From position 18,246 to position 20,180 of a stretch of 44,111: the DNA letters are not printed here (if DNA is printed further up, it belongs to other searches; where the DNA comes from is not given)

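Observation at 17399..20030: Translationally coupled GHKL ATPase + Zn-ribbon/Toprim protein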

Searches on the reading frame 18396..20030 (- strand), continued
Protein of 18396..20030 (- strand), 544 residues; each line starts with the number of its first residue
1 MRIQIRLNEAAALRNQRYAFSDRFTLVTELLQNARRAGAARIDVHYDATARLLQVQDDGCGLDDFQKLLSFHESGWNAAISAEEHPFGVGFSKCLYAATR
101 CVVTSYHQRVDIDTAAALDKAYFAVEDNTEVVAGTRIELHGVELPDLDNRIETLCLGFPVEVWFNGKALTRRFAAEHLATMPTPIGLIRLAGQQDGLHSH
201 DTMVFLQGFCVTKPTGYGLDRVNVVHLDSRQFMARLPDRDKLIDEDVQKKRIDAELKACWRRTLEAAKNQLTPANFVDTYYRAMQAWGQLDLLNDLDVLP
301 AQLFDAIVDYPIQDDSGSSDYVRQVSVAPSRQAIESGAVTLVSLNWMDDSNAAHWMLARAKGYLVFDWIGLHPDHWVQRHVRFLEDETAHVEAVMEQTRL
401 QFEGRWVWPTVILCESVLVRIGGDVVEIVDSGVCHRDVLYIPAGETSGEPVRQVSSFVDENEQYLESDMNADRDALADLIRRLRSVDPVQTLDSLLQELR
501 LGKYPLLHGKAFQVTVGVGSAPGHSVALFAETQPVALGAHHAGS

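Call 19: search_solved_structures(query=window:18396-20030:-, max_evalue=1, show_alignments=2)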
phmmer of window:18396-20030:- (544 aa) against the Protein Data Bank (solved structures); distinct sequences matched with E-value up to 1: 12.
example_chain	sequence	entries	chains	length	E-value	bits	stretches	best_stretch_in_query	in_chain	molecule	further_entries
1b63_A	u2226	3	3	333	0.00058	21.8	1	25-92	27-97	MUTL | DNA mismatch repair protein mutL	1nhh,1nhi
1bkn_A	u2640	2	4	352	0.00064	21.7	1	25-92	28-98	MUTL | DNA mismatch repair protein MutL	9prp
1b62_A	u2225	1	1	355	0.00065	21.6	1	25-92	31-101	PROTEIN (MUTL)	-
1nhj_A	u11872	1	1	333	0.00083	21.3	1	25-91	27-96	DNA mismatch repair protein mutL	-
7p8v_A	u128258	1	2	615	0.0015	20.4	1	25-92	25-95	DNA mismatch repair protein MutL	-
7aib_C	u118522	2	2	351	0.015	17.2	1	25-92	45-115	DNA mismatch repair protein MutL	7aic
5akb_C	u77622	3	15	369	0.016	17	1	25-92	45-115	DNA MISMATCH REPAIR PROTEIN MUTL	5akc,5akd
1ea6_A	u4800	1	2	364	0.055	15.3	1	24-73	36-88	PMS1 PROTEIN HOMOLOG 2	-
7rcb_A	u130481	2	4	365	0.056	15.3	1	24-73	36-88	Mismatch repair endonuclease PMS2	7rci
1h7s_A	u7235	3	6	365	0.056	15.3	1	24-73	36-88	PMS1 PROTEIN HOMOLOG 2 | MISMATCH REPAIR ENDONUCLEASE PMS2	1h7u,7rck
9s89_A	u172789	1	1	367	0.056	15.2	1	24-73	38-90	Mismatch repair endonuclease PMS2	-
6mfq_A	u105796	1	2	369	0.057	15.2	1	24-73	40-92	Mismatch repair endonuclease PMS2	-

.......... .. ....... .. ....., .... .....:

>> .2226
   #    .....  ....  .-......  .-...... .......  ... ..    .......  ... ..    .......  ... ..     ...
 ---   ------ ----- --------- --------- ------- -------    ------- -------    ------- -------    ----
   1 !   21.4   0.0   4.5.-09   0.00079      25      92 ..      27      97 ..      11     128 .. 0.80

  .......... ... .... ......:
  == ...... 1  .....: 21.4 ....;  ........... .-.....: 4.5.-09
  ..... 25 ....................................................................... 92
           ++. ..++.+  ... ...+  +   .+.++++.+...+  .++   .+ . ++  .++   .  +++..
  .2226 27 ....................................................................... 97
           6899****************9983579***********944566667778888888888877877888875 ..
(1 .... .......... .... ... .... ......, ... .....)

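Call 21: search_protein_families(library=padloc, proteins=[window:18396-20030:-], max_evalue=0.01)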
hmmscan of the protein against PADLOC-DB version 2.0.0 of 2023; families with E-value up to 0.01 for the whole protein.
window:18396-20030:- (544 aa): 0 families

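Call 22: search_protein_families(library=phrogs, proteins=[window:18396-20030:-], max_evalue=0.01)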
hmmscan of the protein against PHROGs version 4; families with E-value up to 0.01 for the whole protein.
window:18396-20030:- (544 aa): 0 families

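Call 24: find_related_loci(query=A1, collection=genome_contigs, flank=10000)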
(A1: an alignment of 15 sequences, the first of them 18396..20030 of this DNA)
Query A1 (544 aa) in genome_contigs; peptide patterns used: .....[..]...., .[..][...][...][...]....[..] (x = any residue, [..] = any of these).
599 stretches matched a pattern (row limit reached: there are more); 530 encode a relative of the query (tblastn E <= 1e-3); the best 80 are kept; 80 distinct loci.
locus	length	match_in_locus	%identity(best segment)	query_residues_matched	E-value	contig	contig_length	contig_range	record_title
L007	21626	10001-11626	77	1-544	0e+0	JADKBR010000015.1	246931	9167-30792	MAG: Candidatus Dechloromonas phosphorivorans isolate OdNE_18-Q3-R46-58_BAT3C.305 tig00228234-10-2470760, whole genome s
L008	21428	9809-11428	78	1-544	0e+0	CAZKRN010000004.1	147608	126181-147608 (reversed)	MAG TPA_asm: uncultured Methyloversatilis sp. isolate SRP287051_co2_164 genome assembly, contig: NODE_198_length_147608_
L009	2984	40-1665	77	1-544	0e+0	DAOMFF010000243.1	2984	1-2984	MAG TPA_asm: Azonexus sp. isolate AMR_MDS_5009 NODE_17097_length_2984_cov_16.144418, whole genome shotgun sequence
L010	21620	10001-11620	77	1-544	0e+0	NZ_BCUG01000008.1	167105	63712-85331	Thauera butanivorans NBRC 103042, whole genome shotgun sequence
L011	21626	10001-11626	77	1-544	0e+0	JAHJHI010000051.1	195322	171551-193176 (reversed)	MAG: Gammaproteobacteria bacterium isolate Modern_marine_planktonic.mb.20 Modern_marine_plan.mb.20_k141_838879, whole ge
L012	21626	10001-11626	76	1-544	0e+0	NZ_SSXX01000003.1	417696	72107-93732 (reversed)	Dechloromonas sp. H13 XMAS_Iso4_NODE_3_length_417696_cov_84.2825, whole genome shotgun sequence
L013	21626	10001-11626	76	1-544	0e+0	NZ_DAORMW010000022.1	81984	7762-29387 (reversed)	MAG: Accumulibacter sp. isolate AMR_MDS_5463 NODE_194_length_81984_cov_50.055707, whole genome shotgun sequence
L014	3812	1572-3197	76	1-544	0e+0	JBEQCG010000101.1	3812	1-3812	MAG: Thiobacillus sp. isolate 05_S201.semibin_refined.049_sub NODE_14942_length_3812_cov_15.157123, whole genome shotgun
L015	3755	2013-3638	76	1-544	0e+0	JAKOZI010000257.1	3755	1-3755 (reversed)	MAG: Pseudomonadota bacterium isolate USSF_maxbin.014_sub k201_233145, whole genome shotgun sequence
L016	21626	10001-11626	76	1-544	0e+0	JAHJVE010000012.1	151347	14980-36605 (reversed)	MAG: Gammaproteobacteria bacterium isolate OSL_B.mb.10 OSL_B.mb.10_k141_48065, whole genome shotgun sequence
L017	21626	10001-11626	76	1-544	0e+0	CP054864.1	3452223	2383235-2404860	MAG: Dechloromonas sp. isolate SSB2 chromosome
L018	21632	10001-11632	78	1-544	0e+0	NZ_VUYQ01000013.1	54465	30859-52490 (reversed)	Dechloromonas sp. CZR5 R5_scaffold13, whole genome shotgun sequence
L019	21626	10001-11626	75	1-544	0e+0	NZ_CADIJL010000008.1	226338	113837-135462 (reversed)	Achromobacter ruhlandii strain LMG 1866 isolate LMG 1866, whole genome shotgun sequence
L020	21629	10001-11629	73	1-544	0e+0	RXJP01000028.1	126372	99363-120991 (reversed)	MAG: Rhodocyclaceae bacterium isolate AWTP1-18 sample_65_scaffold_6, whole genome shotgun sequence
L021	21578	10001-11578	75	1-528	0e+0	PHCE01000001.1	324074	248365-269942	MAG: Betaproteobacteria bacterium HGW-Betaproteobacteria-7 bjp_ig2103_scaffold_17, whole genome shotgun sequence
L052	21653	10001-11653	61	1-541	0e+0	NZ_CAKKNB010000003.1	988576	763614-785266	Aquabacterium sp. CECT 9606 isolate UB60; 180319 A20MB 6, whole genome shotgun sequence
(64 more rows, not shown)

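Call 27: find_homologous_proteins(query=A2, max_evalue=0.00001)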
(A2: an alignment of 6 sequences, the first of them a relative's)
Query A2 (6 sequences) (532 aa, profile of the alignment): 107 proteins with E <= 0.00001 among 8000 candidates.
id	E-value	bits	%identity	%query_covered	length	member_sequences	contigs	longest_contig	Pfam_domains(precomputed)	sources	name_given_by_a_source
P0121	3.1e-220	751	100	100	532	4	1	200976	PF13589.13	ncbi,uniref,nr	ncbi:ATP-binding protein [Piscinibacter gummiphilus]|uniref:ATP-binding protein n=1 Tax=Piscinibacte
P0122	2.3e-171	589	68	100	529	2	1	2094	PF13589.13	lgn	-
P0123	7.1e-164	565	34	99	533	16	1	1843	PF13589.13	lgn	-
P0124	1.8e-159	550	49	99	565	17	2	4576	PF02518.32,PF13589.13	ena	-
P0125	4.8e-159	549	48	100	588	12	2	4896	PF02518.32,PF13589.13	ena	-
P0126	1.1e-158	548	47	100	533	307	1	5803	PF02518.32,PF13589.13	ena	-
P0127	1.6e-158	547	47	100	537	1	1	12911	PF13589.13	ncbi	ncbi:MAG: ATP-binding protein [Burkholderiaceae bacterium]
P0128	9.2e-158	544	33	98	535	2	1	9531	PF13589.13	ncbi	-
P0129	1.8e-156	540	49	100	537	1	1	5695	PF13589.13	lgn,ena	-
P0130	3.2e-156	539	49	100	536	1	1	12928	PF13589.13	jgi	-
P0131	2.4e-154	533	48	100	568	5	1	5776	PF02518.32,PF13589.13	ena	-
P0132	9.0e-154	531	42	99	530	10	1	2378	PF13589.13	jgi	jgi:hypothetical protein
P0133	9.8e-154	531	47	100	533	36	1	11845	PF13589.13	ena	-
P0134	1.1e-153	531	47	100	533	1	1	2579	PF02518.32,PF13589.13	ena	-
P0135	2.5e-153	530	46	100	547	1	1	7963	PF13589.13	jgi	jgi:Histidine kinase-, DNA gyrase B-, and HSP90-like ATPase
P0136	4.2e-153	529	47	100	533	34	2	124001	PF02518.32,PF13589.13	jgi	jgi:hypothetical protein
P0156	1.5e-144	501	37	99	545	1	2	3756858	-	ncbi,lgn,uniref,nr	ncbi:ATP-binding protein [Burkholderia vietnamiensis]|uniref:ATP-binding protein n=1 Tax=Burkholderi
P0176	1.0e-132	462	35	99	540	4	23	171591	PF13589.13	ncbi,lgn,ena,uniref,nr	ncbi:ATP-binding protein [Pseudomonas helleri]|uniref:ATP-binding protein n=1 Tax=Pseudomonas heller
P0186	1.5e-92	329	29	100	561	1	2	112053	PF13589.13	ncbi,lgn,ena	-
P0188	1.6e-88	316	29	97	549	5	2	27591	PF13589.13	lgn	-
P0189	1.8e-88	316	30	75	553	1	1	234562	PF13589.13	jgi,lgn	-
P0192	6.2e-73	265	28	97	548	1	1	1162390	PF13589.13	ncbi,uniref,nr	ncbi:hypothetical protein [Candidatus Manganitrophus noduliformans]|uniref:ATP-binding protein n=1 T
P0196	2.1e-66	243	26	97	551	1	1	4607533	PF13589.13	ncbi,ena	-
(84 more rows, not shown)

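Call 33: find_encoding_contigs(protein=P0156, flank=10000, max_places=2)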
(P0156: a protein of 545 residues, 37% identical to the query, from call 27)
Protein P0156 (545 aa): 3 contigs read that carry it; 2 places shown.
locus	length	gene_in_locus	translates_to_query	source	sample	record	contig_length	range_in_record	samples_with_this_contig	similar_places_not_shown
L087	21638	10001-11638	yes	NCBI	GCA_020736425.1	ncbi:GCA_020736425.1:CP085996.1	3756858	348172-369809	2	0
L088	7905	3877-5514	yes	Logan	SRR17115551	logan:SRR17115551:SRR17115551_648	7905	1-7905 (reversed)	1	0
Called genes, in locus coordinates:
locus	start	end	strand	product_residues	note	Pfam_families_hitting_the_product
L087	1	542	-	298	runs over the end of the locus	PF00126:HTH_1, PF03466:LysR_substrate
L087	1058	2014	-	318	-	PF00126:HTH_1, PF03466:LysR_substrate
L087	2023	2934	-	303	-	PF27523:PSD, PF02666:PS_Dcarbxylase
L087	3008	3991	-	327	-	PF00795:CN_hydrolase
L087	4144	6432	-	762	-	PF00390:malic, PF03949:Malic_M, PF01515:PTA_PTB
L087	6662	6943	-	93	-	PF05930:Phage_AlpA (weak)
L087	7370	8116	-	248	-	-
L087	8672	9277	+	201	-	-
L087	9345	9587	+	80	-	-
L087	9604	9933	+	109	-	-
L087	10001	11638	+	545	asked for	-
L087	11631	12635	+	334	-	PF08273:Zn_Ribbon_Prim (weak), PF23639:DUF7146, PF13362:Toprim_3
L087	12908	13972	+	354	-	PF06067:DUF932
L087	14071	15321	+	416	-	PF00872:Transposase_mut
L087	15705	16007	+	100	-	-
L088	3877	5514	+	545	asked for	-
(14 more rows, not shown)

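Call 34: find_encoding_contigs(protein=P0176, flank=10000, max_places=2)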
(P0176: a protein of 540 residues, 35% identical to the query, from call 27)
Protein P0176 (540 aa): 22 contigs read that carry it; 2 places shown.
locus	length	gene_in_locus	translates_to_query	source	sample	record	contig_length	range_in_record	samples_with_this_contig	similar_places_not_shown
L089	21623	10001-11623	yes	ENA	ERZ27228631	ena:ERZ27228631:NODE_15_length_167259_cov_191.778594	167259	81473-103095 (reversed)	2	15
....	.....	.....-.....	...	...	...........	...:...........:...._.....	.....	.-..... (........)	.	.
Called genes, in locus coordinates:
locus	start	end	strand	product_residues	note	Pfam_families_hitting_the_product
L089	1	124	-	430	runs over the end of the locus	PF18897:Gp3-like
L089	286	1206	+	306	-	-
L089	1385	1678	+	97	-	-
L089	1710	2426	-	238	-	PF18730:HEPN_Cthe2314 (weak)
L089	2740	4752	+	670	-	PF13589:HATPase_c_3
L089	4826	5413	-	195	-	-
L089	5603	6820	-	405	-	PF06666:DUF1173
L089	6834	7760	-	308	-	PF00589:Phage_integrase (weak)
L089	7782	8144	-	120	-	PF05930:Phage_AlpA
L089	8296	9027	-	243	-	-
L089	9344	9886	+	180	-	-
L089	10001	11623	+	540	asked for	PF13589:HATPase_c_3 (weak)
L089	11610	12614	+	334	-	PF08273:Zn_Ribbon_Prim, PF23639:DUF7146, PF13362:Toprim_3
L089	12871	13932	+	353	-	PF06067:DUF932 (faint)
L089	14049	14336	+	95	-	PF01402:RHH_1 (weak)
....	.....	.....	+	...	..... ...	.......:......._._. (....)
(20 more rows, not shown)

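Call 35: find_encoding_contigs(protein=P0136, flank=10000, max_places=2)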
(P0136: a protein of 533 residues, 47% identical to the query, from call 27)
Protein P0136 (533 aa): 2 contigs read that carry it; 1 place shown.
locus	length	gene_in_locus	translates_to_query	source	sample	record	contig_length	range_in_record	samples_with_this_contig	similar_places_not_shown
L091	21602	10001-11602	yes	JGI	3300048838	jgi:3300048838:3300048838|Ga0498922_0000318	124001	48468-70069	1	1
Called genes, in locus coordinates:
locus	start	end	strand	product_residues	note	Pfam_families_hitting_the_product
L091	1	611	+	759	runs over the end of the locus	PF08487:VIT, PF13757:VIT_2 (weak), PF00092:VWA, PF13519:VWA_2, PF13768:VWA_3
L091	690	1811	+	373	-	-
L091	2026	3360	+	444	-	PF00092:VWA, PF13519:VWA_2, PF13768:VWA_3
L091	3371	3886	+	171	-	-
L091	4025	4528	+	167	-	-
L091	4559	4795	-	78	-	-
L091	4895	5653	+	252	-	-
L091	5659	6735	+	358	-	PF12895:ANAPC3 (weak), PF13432:TPR_16, PF14559:TPR_19, PF00515:TPR_1, PF07719:TPR_2, PF14559:TPR_19, PF00515:TPR_1, PF13432:TPR_16, +17 more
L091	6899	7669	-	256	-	-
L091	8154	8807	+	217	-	-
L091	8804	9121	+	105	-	-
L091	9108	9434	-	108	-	-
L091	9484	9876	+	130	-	-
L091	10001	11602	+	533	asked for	PF02518:HATPase_c (faint), PF13589:HATPase_c_3 (weak)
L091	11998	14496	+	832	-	PF00317:Ribonuc_red_lgN, PF02867:Ribonuc_red_lgC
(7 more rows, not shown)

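Call 36: predict_structure(alignment_id=A3)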
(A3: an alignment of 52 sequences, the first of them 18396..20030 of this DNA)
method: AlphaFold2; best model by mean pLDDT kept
length: 544 residues; sequences in the alignment: 52
mean_pLDDT: 89.5   pTM: 0.81
mean pLDDT of the five models: 89.5, 89.1, 88.4, 87.8, 87.4
residues with pLDDT >= 90: 373; 70-90: 129; 50-70: 26; < 50: 16
segments of 3 or more residues with pLDDT < 50: 1-6, 536-544
pLDDT, mean of each block of 10 residues (from residue 1): 48 70 89 91 97 95 79 68 76 87 93 86 89 93 93 95 97 96 97 94 95 89 95 86 94 98 98 97 97 97 97 85 96 98 95 98 97 97 97 97 97 98 97 97 96 95 94 96 84 82 85 78 75 47 37
secondary structure, 60 per line:
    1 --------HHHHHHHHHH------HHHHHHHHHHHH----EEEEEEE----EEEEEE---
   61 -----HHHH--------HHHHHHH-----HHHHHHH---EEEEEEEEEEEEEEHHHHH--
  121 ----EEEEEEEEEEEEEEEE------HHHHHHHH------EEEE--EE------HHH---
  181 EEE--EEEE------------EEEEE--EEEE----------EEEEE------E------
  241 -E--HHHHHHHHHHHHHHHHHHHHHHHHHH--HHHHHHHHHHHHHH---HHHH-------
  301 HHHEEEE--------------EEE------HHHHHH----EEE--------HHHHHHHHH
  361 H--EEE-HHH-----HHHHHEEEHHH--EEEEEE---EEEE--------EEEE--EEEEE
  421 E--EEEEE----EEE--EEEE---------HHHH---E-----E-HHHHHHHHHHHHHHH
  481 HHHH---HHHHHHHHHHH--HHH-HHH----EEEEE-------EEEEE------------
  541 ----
elements in order: H9-18 H25-36 E41-47 E52-57 H66-69 H78-84 H90-96 E100-113 H114-118 E125-140 H147-154 E161-164 E181-183 E186-189 E202-206 E209-212 E223-227 H245-270 H273-286 H290-293 E304-307 E322-324 H331-336 E341-343 H352-361 E364-366 H376-380 E381-383 E389-394 E398-401 E410-413 E416-421 E424-428 E433-435 E438-441 H451-454 H466-484 H488-498 E512-516 E524-528

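Call 38: find_encoding_contigs(protein=P0186, flank=10000, max_places=1)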
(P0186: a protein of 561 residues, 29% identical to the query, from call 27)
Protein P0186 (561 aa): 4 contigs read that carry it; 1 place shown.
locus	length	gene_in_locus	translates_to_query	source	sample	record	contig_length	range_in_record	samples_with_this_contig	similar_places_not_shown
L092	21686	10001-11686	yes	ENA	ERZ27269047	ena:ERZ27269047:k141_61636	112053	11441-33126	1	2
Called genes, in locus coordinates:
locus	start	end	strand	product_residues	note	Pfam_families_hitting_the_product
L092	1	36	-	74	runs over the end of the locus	-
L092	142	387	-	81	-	-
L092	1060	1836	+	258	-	-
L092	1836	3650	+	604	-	PF00580:UvrD-helicase, PF13245:AAA_19, PF13604:AAA_30 (weak), PF01443:Viral_helicase1 (faint), PF13361:UvrD_C, PF13538:UvrD_C_2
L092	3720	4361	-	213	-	PF14348:DtrJ-like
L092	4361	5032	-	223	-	-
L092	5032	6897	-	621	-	PF02534:T4SS-DNA_transf (faint), PF01580:FtsK_SpoIIIE (weak), PF01935:DUF87, PF10412:TrwB_AAD_bind, PF12846:AAA_10 (faint), PF10412:TrwB_AAD_bind, PF12696:TraG-D_C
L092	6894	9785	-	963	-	PF07514:TraI_2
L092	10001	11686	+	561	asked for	PF13589:HATPase_c_3 (weak)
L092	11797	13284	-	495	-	PF08238:Sel1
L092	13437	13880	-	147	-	-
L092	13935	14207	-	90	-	-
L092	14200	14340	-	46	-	-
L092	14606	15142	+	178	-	-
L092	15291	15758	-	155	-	PF00436:SSB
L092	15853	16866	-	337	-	-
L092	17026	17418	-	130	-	-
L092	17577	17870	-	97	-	-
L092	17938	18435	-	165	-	-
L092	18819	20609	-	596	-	PF00580:UvrD-helicase, PF13245:AAA_19, PF13604:AAA_30 (faint), PF01443:Viral_helicase1 (faint), PF13361:UvrD_C, PF13538:UvrD_C_2 (weak)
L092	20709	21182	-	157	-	PF05866:RusA (weak)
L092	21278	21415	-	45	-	-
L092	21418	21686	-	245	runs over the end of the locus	-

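Call 39: find_encoding_contigs(protein=P0196, flank=10000, max_places=1)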
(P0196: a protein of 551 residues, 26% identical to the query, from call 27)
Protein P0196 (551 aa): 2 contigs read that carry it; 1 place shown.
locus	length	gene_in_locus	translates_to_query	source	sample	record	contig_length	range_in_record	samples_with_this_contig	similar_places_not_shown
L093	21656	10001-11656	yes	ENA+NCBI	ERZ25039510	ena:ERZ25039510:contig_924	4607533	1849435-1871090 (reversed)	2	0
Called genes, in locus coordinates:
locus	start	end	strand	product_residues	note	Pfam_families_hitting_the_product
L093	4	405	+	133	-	-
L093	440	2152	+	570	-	PF18897:Gp3-like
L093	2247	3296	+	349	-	PF01807:Zn_ribbon_DnaG, PF13662:Toprim_4, PF13155:Toprim_2, PF13362:Toprim_3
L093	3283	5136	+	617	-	PF00580:UvrD-helicase, PF01443:Viral_helicase1 (faint), PF13086:AAA_11 (weak), PF13245:AAA_19, PF13361:UvrD_C, PF13538:UvrD_C_2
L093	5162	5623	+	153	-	-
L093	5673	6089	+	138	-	PF04002:RadC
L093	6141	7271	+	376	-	-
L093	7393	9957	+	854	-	-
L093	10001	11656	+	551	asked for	PF13589:HATPase_c_3 (faint)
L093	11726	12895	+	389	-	-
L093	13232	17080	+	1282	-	-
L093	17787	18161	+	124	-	-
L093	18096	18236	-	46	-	-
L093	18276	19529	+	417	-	PF02321:OEP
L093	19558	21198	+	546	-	PF25919:BSH_CusB, PF25973:BSH_CzcB, PF25869:3HB_CusB, PF25944:Beta-barrel_RND (faint), PF25954:Beta-barrel_RND_2, PF25990:Beta-barrel_YknX (weak), PF13115:YtkA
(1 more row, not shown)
